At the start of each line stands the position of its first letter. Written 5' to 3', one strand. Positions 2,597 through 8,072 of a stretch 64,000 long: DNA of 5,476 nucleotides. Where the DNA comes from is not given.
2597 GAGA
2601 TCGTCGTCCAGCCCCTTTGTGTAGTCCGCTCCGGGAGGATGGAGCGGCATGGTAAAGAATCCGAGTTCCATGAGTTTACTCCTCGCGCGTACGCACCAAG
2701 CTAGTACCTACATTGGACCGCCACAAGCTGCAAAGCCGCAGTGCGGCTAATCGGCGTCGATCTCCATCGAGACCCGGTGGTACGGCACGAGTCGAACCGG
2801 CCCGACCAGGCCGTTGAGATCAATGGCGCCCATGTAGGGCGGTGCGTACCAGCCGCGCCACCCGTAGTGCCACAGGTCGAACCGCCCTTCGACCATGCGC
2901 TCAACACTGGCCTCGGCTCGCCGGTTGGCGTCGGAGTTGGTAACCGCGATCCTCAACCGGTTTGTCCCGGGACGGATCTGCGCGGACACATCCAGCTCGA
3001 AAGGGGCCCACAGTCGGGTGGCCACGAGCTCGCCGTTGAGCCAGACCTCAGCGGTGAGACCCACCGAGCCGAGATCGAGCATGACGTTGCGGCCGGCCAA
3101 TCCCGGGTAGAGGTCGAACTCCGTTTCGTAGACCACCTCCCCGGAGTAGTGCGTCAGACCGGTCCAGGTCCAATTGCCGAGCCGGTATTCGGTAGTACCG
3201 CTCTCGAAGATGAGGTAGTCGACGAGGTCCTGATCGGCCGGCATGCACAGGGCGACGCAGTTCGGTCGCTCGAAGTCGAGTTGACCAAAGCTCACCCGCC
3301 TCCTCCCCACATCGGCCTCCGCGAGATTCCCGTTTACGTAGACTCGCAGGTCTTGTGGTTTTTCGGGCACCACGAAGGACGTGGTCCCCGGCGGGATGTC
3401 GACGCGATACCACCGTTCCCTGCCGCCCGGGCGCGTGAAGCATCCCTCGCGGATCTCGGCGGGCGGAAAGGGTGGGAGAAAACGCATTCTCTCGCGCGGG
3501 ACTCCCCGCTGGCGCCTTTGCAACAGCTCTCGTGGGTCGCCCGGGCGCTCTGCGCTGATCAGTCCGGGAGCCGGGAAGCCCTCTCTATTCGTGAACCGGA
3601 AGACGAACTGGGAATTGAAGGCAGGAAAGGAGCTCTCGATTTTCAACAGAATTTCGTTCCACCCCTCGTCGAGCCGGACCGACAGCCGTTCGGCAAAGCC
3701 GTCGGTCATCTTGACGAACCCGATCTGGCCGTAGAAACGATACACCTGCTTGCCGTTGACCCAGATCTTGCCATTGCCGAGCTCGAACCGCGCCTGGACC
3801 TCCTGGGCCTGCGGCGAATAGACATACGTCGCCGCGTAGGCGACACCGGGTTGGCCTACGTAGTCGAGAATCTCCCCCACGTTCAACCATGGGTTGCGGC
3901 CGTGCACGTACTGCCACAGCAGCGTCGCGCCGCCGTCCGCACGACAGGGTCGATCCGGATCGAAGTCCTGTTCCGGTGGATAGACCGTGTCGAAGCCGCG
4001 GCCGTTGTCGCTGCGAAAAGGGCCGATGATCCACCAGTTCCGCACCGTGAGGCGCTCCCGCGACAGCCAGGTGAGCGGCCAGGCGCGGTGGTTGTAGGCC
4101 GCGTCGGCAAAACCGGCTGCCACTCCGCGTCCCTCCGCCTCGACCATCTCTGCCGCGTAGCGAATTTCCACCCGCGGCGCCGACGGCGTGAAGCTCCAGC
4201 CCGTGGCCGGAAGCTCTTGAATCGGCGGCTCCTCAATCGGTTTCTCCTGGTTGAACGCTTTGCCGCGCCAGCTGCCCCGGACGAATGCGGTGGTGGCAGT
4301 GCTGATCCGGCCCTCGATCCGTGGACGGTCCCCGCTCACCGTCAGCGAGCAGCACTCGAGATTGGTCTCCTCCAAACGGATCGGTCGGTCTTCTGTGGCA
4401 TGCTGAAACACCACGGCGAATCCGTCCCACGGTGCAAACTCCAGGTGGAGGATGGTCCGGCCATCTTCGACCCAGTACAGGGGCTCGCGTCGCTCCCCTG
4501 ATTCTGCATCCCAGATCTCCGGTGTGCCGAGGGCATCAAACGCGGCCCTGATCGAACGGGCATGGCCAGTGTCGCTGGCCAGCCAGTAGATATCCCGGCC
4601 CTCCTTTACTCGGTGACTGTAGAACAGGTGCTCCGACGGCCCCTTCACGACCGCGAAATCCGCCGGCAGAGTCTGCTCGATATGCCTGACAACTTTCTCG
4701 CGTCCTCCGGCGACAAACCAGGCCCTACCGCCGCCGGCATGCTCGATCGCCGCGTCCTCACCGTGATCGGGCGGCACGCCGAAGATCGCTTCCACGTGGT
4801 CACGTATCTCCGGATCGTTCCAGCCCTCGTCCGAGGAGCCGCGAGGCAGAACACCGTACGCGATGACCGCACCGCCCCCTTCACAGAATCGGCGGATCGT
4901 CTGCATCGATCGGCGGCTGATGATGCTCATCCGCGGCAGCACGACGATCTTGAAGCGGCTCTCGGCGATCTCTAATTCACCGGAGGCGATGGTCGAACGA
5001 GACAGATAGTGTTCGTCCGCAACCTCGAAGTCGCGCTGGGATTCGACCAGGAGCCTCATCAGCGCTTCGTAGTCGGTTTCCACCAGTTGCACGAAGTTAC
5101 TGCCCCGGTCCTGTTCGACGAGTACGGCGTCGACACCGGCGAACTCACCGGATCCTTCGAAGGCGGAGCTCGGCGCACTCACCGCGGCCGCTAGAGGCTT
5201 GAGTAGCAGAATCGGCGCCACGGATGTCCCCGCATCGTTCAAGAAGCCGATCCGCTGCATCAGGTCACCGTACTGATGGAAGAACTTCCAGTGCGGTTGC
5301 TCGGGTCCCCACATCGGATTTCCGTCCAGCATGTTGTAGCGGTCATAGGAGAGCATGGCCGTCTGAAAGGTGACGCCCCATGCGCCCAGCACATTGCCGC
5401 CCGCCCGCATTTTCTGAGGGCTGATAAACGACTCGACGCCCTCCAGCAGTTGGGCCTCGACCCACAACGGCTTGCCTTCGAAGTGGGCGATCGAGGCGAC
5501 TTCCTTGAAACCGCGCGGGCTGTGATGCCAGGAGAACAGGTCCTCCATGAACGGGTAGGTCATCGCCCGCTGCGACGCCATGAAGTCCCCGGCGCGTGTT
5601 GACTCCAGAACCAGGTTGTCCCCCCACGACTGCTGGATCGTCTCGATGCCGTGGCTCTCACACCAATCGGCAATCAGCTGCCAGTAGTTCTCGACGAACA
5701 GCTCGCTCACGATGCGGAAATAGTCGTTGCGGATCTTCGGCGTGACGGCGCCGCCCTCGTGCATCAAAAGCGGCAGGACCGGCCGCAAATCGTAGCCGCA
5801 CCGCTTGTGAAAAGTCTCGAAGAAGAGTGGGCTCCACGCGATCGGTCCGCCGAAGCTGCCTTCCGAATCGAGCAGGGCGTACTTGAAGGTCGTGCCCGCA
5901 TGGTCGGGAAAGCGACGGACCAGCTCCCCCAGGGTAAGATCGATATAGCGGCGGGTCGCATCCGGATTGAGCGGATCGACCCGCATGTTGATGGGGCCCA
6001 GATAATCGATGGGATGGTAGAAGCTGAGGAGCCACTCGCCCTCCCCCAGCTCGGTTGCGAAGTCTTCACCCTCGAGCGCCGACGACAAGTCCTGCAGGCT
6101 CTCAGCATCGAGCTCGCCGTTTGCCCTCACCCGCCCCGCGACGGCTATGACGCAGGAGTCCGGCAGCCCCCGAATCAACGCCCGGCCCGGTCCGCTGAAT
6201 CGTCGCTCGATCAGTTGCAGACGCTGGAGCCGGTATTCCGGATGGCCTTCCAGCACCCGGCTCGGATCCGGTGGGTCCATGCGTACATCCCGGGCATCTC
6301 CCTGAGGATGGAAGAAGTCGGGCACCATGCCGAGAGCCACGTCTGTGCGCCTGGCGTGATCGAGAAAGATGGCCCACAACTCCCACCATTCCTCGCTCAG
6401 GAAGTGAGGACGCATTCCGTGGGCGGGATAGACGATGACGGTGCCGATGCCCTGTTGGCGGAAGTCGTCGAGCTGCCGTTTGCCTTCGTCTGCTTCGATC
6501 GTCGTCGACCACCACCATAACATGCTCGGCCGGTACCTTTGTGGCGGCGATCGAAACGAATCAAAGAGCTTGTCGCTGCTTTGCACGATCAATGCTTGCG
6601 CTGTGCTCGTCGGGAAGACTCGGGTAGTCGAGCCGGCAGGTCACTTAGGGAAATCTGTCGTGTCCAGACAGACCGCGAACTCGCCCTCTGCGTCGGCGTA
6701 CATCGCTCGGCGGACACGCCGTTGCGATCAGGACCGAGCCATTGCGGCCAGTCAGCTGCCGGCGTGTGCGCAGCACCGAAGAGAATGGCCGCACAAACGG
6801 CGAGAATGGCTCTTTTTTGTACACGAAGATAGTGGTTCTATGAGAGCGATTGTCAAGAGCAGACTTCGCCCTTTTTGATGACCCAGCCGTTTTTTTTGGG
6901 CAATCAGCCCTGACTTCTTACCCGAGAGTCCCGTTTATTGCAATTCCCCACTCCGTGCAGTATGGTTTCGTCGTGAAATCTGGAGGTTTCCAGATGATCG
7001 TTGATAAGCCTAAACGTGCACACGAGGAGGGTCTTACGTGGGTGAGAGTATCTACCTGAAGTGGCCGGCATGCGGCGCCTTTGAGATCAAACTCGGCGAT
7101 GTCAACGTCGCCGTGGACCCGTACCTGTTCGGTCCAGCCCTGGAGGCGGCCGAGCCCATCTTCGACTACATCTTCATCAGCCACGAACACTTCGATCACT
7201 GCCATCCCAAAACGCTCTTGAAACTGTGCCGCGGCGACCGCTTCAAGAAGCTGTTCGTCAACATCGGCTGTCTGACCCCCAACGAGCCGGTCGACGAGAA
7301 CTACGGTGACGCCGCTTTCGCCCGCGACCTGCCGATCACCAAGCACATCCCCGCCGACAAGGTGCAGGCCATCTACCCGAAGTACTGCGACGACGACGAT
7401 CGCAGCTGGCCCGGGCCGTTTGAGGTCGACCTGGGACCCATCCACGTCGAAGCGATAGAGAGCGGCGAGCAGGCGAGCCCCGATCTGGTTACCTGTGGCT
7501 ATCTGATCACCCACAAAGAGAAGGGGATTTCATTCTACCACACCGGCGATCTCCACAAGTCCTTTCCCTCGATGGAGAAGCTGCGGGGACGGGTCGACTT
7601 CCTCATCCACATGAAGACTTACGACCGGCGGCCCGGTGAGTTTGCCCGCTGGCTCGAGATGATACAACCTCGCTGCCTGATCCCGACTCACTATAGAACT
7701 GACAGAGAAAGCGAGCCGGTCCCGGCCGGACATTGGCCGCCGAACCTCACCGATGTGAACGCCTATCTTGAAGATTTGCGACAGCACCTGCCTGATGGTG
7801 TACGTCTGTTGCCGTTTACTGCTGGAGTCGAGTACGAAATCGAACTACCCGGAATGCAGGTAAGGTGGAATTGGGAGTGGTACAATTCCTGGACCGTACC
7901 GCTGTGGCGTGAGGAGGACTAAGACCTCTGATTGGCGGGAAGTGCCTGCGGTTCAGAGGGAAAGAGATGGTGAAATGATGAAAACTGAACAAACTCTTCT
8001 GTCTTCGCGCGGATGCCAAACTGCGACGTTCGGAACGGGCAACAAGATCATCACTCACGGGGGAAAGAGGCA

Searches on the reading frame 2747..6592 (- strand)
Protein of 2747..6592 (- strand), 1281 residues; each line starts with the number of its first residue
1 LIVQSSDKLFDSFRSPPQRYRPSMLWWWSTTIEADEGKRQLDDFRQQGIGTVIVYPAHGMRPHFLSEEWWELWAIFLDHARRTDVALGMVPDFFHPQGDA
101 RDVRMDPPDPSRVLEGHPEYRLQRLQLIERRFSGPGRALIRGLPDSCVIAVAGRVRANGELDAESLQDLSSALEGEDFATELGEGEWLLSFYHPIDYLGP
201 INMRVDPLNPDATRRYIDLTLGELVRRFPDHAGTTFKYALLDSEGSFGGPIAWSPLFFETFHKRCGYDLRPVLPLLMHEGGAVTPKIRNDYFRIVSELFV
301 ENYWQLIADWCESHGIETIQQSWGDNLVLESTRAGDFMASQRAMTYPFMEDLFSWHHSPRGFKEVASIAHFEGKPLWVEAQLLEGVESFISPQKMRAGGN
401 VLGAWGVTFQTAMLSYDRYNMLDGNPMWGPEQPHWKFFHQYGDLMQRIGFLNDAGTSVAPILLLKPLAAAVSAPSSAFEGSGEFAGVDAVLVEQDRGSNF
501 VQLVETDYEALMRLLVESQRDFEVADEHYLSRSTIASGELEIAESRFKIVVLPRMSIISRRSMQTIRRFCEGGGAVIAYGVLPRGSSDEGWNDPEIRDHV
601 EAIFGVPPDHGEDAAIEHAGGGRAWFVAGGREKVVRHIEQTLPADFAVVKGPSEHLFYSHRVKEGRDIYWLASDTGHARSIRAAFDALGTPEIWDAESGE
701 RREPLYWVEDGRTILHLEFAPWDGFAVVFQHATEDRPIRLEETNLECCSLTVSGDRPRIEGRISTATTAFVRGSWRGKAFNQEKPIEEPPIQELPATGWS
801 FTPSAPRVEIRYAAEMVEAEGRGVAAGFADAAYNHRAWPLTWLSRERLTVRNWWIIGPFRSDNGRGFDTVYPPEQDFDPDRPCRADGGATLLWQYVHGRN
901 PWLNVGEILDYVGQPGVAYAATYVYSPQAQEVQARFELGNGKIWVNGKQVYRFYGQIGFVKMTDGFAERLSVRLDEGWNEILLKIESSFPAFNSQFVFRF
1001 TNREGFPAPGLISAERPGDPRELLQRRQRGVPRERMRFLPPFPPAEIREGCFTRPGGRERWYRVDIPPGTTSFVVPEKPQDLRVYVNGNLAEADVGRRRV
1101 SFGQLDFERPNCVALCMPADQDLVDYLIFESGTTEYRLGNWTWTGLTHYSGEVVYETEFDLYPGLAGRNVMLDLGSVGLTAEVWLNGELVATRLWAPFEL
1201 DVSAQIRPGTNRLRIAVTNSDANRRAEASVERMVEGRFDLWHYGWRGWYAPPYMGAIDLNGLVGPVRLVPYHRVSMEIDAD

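Call 117: search_protein_families(library=pfam, proteins=[window:2747-6592:-], max_evalue=0.0001)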
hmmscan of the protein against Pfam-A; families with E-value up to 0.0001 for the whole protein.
window:2747-6592:- (1281 aa): 3 families
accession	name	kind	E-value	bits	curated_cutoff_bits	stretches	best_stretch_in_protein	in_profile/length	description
PF17132.9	Glyco_hydro_106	-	7.3e-24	84.7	29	2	204-378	267-446/743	alpha-L-rhamnosidase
PF22666.2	Glyco_hydro_2_N2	-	7.4e-07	29.8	27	1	1152-1228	49-128/167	Glycosyl hydrolase 2 galactose-binding domain-like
PF02837.24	Glyco_hydro_2_N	-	5.2e-06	26.9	28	1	1144-1219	58-135/169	Glycosyl hydrolases family 2, sugar binding domain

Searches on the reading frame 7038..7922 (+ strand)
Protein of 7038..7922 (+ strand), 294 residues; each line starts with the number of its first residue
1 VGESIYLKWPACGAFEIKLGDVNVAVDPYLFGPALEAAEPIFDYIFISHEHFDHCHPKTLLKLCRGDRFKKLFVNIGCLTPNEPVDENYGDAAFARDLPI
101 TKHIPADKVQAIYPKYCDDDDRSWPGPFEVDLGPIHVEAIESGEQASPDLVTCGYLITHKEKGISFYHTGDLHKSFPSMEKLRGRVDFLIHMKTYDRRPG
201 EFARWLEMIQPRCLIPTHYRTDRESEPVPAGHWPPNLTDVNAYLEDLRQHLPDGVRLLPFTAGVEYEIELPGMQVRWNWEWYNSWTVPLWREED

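Call 117: search_protein_families(library=pfam, proteins=[window:7038-7922:+], max_evalue=0.0001)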
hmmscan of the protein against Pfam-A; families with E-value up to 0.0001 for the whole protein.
window:7038-7922:+ (294 aa): 2 families
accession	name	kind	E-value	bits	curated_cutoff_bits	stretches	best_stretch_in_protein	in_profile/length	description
PF13483.12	Lactamase_B_3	-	4.8e-13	49.8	24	1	7-218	2-160/160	Beta-lactamase superfamily domain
PF12706.13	Lactamase_B_2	-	4.5e-11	43.2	27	1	40-219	29-200/200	Beta-lactamase superfamily domain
